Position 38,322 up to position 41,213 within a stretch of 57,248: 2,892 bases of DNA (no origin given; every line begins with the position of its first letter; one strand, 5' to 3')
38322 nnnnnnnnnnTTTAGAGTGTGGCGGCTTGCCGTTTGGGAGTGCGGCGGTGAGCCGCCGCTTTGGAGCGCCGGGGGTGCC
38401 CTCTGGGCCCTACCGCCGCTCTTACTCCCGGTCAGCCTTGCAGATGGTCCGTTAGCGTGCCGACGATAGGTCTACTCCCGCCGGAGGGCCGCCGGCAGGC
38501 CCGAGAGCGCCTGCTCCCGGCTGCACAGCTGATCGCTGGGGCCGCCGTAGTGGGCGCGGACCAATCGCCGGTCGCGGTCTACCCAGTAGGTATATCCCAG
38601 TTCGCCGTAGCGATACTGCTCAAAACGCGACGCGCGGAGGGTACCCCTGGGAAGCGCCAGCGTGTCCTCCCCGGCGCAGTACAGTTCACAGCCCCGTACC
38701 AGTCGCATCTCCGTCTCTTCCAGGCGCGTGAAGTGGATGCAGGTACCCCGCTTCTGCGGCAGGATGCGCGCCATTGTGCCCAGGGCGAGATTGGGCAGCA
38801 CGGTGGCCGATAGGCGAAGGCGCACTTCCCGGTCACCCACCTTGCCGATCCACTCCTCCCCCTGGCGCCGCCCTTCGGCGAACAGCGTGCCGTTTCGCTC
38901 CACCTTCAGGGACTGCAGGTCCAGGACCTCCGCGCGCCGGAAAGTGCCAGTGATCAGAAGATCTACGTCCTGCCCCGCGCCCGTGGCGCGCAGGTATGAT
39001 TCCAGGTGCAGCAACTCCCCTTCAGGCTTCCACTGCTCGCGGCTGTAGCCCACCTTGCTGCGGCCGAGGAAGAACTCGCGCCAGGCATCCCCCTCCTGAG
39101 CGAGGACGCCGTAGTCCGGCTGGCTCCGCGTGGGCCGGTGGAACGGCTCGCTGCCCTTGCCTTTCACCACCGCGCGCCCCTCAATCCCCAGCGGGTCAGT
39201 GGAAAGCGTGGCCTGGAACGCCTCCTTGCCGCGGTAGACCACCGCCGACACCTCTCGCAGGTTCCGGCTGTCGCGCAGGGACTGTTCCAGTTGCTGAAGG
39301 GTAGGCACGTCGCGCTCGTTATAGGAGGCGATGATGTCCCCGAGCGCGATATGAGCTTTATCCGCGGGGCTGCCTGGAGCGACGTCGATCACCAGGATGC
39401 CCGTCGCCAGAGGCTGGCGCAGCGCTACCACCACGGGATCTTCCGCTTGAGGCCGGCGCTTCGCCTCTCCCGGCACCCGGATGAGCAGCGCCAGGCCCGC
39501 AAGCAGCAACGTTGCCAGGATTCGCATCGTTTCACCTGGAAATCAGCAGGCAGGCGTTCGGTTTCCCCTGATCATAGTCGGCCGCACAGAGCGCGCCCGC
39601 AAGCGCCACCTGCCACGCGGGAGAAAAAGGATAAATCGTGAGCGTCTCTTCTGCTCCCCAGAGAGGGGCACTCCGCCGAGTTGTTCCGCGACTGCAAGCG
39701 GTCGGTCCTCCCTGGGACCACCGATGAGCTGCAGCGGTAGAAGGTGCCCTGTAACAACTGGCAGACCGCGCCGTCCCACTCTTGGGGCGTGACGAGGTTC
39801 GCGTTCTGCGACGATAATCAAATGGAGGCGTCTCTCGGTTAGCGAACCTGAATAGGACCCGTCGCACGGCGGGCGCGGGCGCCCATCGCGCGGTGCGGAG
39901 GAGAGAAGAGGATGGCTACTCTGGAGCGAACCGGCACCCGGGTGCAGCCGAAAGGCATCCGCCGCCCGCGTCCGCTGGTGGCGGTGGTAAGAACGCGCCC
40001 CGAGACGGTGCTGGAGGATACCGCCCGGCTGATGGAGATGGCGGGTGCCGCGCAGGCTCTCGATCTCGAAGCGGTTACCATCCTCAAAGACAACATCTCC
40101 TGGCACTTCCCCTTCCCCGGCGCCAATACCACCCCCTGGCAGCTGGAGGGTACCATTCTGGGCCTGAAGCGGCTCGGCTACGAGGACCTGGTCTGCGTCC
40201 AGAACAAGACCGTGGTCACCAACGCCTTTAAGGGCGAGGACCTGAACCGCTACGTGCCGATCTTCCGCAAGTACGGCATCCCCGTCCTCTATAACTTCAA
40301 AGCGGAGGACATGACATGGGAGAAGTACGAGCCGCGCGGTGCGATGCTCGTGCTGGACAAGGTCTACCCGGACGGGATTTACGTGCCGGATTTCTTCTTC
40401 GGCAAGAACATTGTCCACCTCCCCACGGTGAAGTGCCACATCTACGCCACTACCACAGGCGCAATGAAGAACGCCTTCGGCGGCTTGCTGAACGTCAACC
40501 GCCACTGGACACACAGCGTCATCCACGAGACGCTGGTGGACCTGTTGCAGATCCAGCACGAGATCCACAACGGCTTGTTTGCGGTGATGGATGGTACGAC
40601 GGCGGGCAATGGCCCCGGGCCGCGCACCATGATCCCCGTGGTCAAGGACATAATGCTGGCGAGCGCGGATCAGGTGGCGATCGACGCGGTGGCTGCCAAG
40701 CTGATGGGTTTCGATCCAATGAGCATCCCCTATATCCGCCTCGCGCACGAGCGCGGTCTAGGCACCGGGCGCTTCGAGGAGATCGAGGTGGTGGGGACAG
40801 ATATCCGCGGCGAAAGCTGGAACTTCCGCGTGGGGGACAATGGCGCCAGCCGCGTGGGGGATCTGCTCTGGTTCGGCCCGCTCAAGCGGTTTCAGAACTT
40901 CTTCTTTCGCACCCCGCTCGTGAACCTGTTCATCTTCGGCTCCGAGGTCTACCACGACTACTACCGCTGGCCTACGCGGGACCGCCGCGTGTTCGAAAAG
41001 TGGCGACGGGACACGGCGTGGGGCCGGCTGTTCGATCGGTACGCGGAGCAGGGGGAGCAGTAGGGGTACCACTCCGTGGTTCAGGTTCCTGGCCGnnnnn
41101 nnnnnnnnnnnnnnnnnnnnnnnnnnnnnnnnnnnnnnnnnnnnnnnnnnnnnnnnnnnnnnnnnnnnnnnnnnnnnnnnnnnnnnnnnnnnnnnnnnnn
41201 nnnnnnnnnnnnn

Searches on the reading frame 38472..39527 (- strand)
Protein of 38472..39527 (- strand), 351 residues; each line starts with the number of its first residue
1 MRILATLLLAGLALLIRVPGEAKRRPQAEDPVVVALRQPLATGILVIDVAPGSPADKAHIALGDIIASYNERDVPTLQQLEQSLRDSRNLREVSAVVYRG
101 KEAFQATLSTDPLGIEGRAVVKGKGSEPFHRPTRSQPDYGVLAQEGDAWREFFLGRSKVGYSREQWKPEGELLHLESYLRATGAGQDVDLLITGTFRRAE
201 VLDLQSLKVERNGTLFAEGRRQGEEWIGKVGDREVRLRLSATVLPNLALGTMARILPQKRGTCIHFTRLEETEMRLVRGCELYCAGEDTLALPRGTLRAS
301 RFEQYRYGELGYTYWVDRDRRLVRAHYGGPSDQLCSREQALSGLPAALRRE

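Call 9: search_protein_families(library=pfam, proteins=[window:38472-39527:-], max_evalue=0.001)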
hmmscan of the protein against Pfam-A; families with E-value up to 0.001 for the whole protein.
window:38472-39527:- (351 aa): 3 families
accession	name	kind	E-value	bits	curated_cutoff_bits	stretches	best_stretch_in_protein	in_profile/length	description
PF13180.12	PDZ_2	-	1.5e-09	38.4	27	1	39-108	12-78/80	PDZ domain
PF17820.7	PDZ_6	-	8.9e-06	25.8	27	1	46-88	2-43/54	PDZ domain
PF00595.29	PDZ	-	4.9e-05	24.1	23.2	1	41-82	24-65/81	PDZ domain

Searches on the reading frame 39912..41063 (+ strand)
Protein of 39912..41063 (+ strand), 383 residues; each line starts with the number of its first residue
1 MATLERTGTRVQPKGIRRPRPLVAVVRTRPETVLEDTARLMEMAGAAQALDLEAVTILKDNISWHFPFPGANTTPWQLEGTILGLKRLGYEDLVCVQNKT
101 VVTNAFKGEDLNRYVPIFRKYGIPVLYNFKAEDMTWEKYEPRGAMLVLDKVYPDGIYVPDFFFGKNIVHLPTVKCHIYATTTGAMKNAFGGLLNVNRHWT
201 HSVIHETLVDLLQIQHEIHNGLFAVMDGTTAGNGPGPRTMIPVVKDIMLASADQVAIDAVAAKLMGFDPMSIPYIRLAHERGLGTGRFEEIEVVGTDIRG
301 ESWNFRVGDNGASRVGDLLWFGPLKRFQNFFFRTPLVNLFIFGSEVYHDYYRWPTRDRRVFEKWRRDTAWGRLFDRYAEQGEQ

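Call 8: search_protein_families(library=pfam, proteins=[window:39912-41063:+], max_evalue=0.001)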
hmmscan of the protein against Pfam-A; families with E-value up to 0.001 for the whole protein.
window:39912-41063:+ (383 aa): 1 family
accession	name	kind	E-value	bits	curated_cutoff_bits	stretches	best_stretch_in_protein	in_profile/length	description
PF04015.17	DUF362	-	2.7e-21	77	24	1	58-263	3-200/200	Domain of unknown function (DUF362)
